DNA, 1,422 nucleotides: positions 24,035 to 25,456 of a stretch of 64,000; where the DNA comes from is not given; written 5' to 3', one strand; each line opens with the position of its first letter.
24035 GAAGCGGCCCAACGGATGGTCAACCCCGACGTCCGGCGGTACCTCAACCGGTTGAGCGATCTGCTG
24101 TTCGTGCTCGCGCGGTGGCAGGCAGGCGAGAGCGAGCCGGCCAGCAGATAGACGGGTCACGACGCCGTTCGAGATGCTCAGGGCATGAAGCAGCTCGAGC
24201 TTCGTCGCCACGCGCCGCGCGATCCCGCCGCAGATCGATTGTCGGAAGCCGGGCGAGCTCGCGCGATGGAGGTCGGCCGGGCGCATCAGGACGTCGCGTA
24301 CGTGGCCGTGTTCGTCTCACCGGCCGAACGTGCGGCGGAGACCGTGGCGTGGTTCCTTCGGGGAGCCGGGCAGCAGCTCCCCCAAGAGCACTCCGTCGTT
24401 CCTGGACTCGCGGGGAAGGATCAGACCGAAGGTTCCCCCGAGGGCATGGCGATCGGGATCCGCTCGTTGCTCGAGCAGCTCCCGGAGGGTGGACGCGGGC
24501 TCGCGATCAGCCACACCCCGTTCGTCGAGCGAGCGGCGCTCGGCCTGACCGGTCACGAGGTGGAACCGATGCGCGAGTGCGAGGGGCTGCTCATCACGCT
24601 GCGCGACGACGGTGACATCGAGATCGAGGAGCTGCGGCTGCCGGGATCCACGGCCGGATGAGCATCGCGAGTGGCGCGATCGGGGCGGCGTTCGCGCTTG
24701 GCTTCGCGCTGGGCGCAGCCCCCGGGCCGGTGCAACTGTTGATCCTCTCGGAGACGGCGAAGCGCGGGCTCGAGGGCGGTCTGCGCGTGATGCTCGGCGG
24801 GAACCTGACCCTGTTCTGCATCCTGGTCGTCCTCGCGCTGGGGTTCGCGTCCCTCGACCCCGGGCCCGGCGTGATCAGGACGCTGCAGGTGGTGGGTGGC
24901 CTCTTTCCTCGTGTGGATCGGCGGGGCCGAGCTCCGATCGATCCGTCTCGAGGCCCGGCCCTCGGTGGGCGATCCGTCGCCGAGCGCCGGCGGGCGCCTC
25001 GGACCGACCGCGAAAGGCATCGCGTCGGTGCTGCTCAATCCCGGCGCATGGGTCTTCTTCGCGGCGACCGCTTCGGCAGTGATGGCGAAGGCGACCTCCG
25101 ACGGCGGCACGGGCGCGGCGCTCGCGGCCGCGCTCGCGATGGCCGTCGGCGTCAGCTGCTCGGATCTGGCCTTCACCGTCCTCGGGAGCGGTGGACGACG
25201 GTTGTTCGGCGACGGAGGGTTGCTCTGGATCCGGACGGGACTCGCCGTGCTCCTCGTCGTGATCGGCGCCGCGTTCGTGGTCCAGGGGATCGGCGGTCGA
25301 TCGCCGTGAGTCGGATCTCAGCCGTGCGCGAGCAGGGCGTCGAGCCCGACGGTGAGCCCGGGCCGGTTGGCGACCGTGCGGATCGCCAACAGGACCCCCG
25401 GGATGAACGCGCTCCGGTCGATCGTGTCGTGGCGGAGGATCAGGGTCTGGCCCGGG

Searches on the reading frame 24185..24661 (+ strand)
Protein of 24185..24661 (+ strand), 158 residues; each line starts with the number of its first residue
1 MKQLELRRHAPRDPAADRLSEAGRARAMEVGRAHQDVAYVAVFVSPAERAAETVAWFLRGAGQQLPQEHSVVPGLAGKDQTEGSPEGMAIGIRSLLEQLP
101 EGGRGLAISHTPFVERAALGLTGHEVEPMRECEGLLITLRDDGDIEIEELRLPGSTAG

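Call 35: find_encoding_contigs(protein=window:24185-24661:+, flank=10000, max_places=10)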
Protein window:24185-24661:+ (158 aa): 1 contig read that carries it; 1 place shown.
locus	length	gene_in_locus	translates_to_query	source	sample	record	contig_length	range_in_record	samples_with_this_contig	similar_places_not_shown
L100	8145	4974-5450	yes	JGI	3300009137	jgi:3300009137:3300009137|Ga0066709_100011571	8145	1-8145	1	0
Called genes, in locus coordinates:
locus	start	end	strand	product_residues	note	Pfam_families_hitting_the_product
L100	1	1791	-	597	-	?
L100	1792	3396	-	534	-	PF00753:Lactamase_B, PF12706:Lactamase_B_2, PF22505:RNase_J_b_CASP, PF07521:RMMBL, PF17770:RNase_J_C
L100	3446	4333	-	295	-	PF00701:DHDPS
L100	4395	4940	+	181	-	PF01923:Cob_adeno_trans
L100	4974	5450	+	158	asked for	PF00300:His_Phos_1 (faint)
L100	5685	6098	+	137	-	PF01810:LysE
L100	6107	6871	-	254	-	PF01113:DapB_N, PF05173:DapB_C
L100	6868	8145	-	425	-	?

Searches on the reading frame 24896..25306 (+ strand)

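Call 52: search_protein_families(library=pfam, proteins=[window:24896-25306:+], max_evalue=0.001)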
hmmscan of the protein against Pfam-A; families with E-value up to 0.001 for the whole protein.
seq(137 aa): 1 family
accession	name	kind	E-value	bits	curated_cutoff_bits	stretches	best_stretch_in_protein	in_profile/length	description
PF01810.24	LysE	-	1.6e-07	31.4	25.6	1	2-130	67-192/193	LysE type translocator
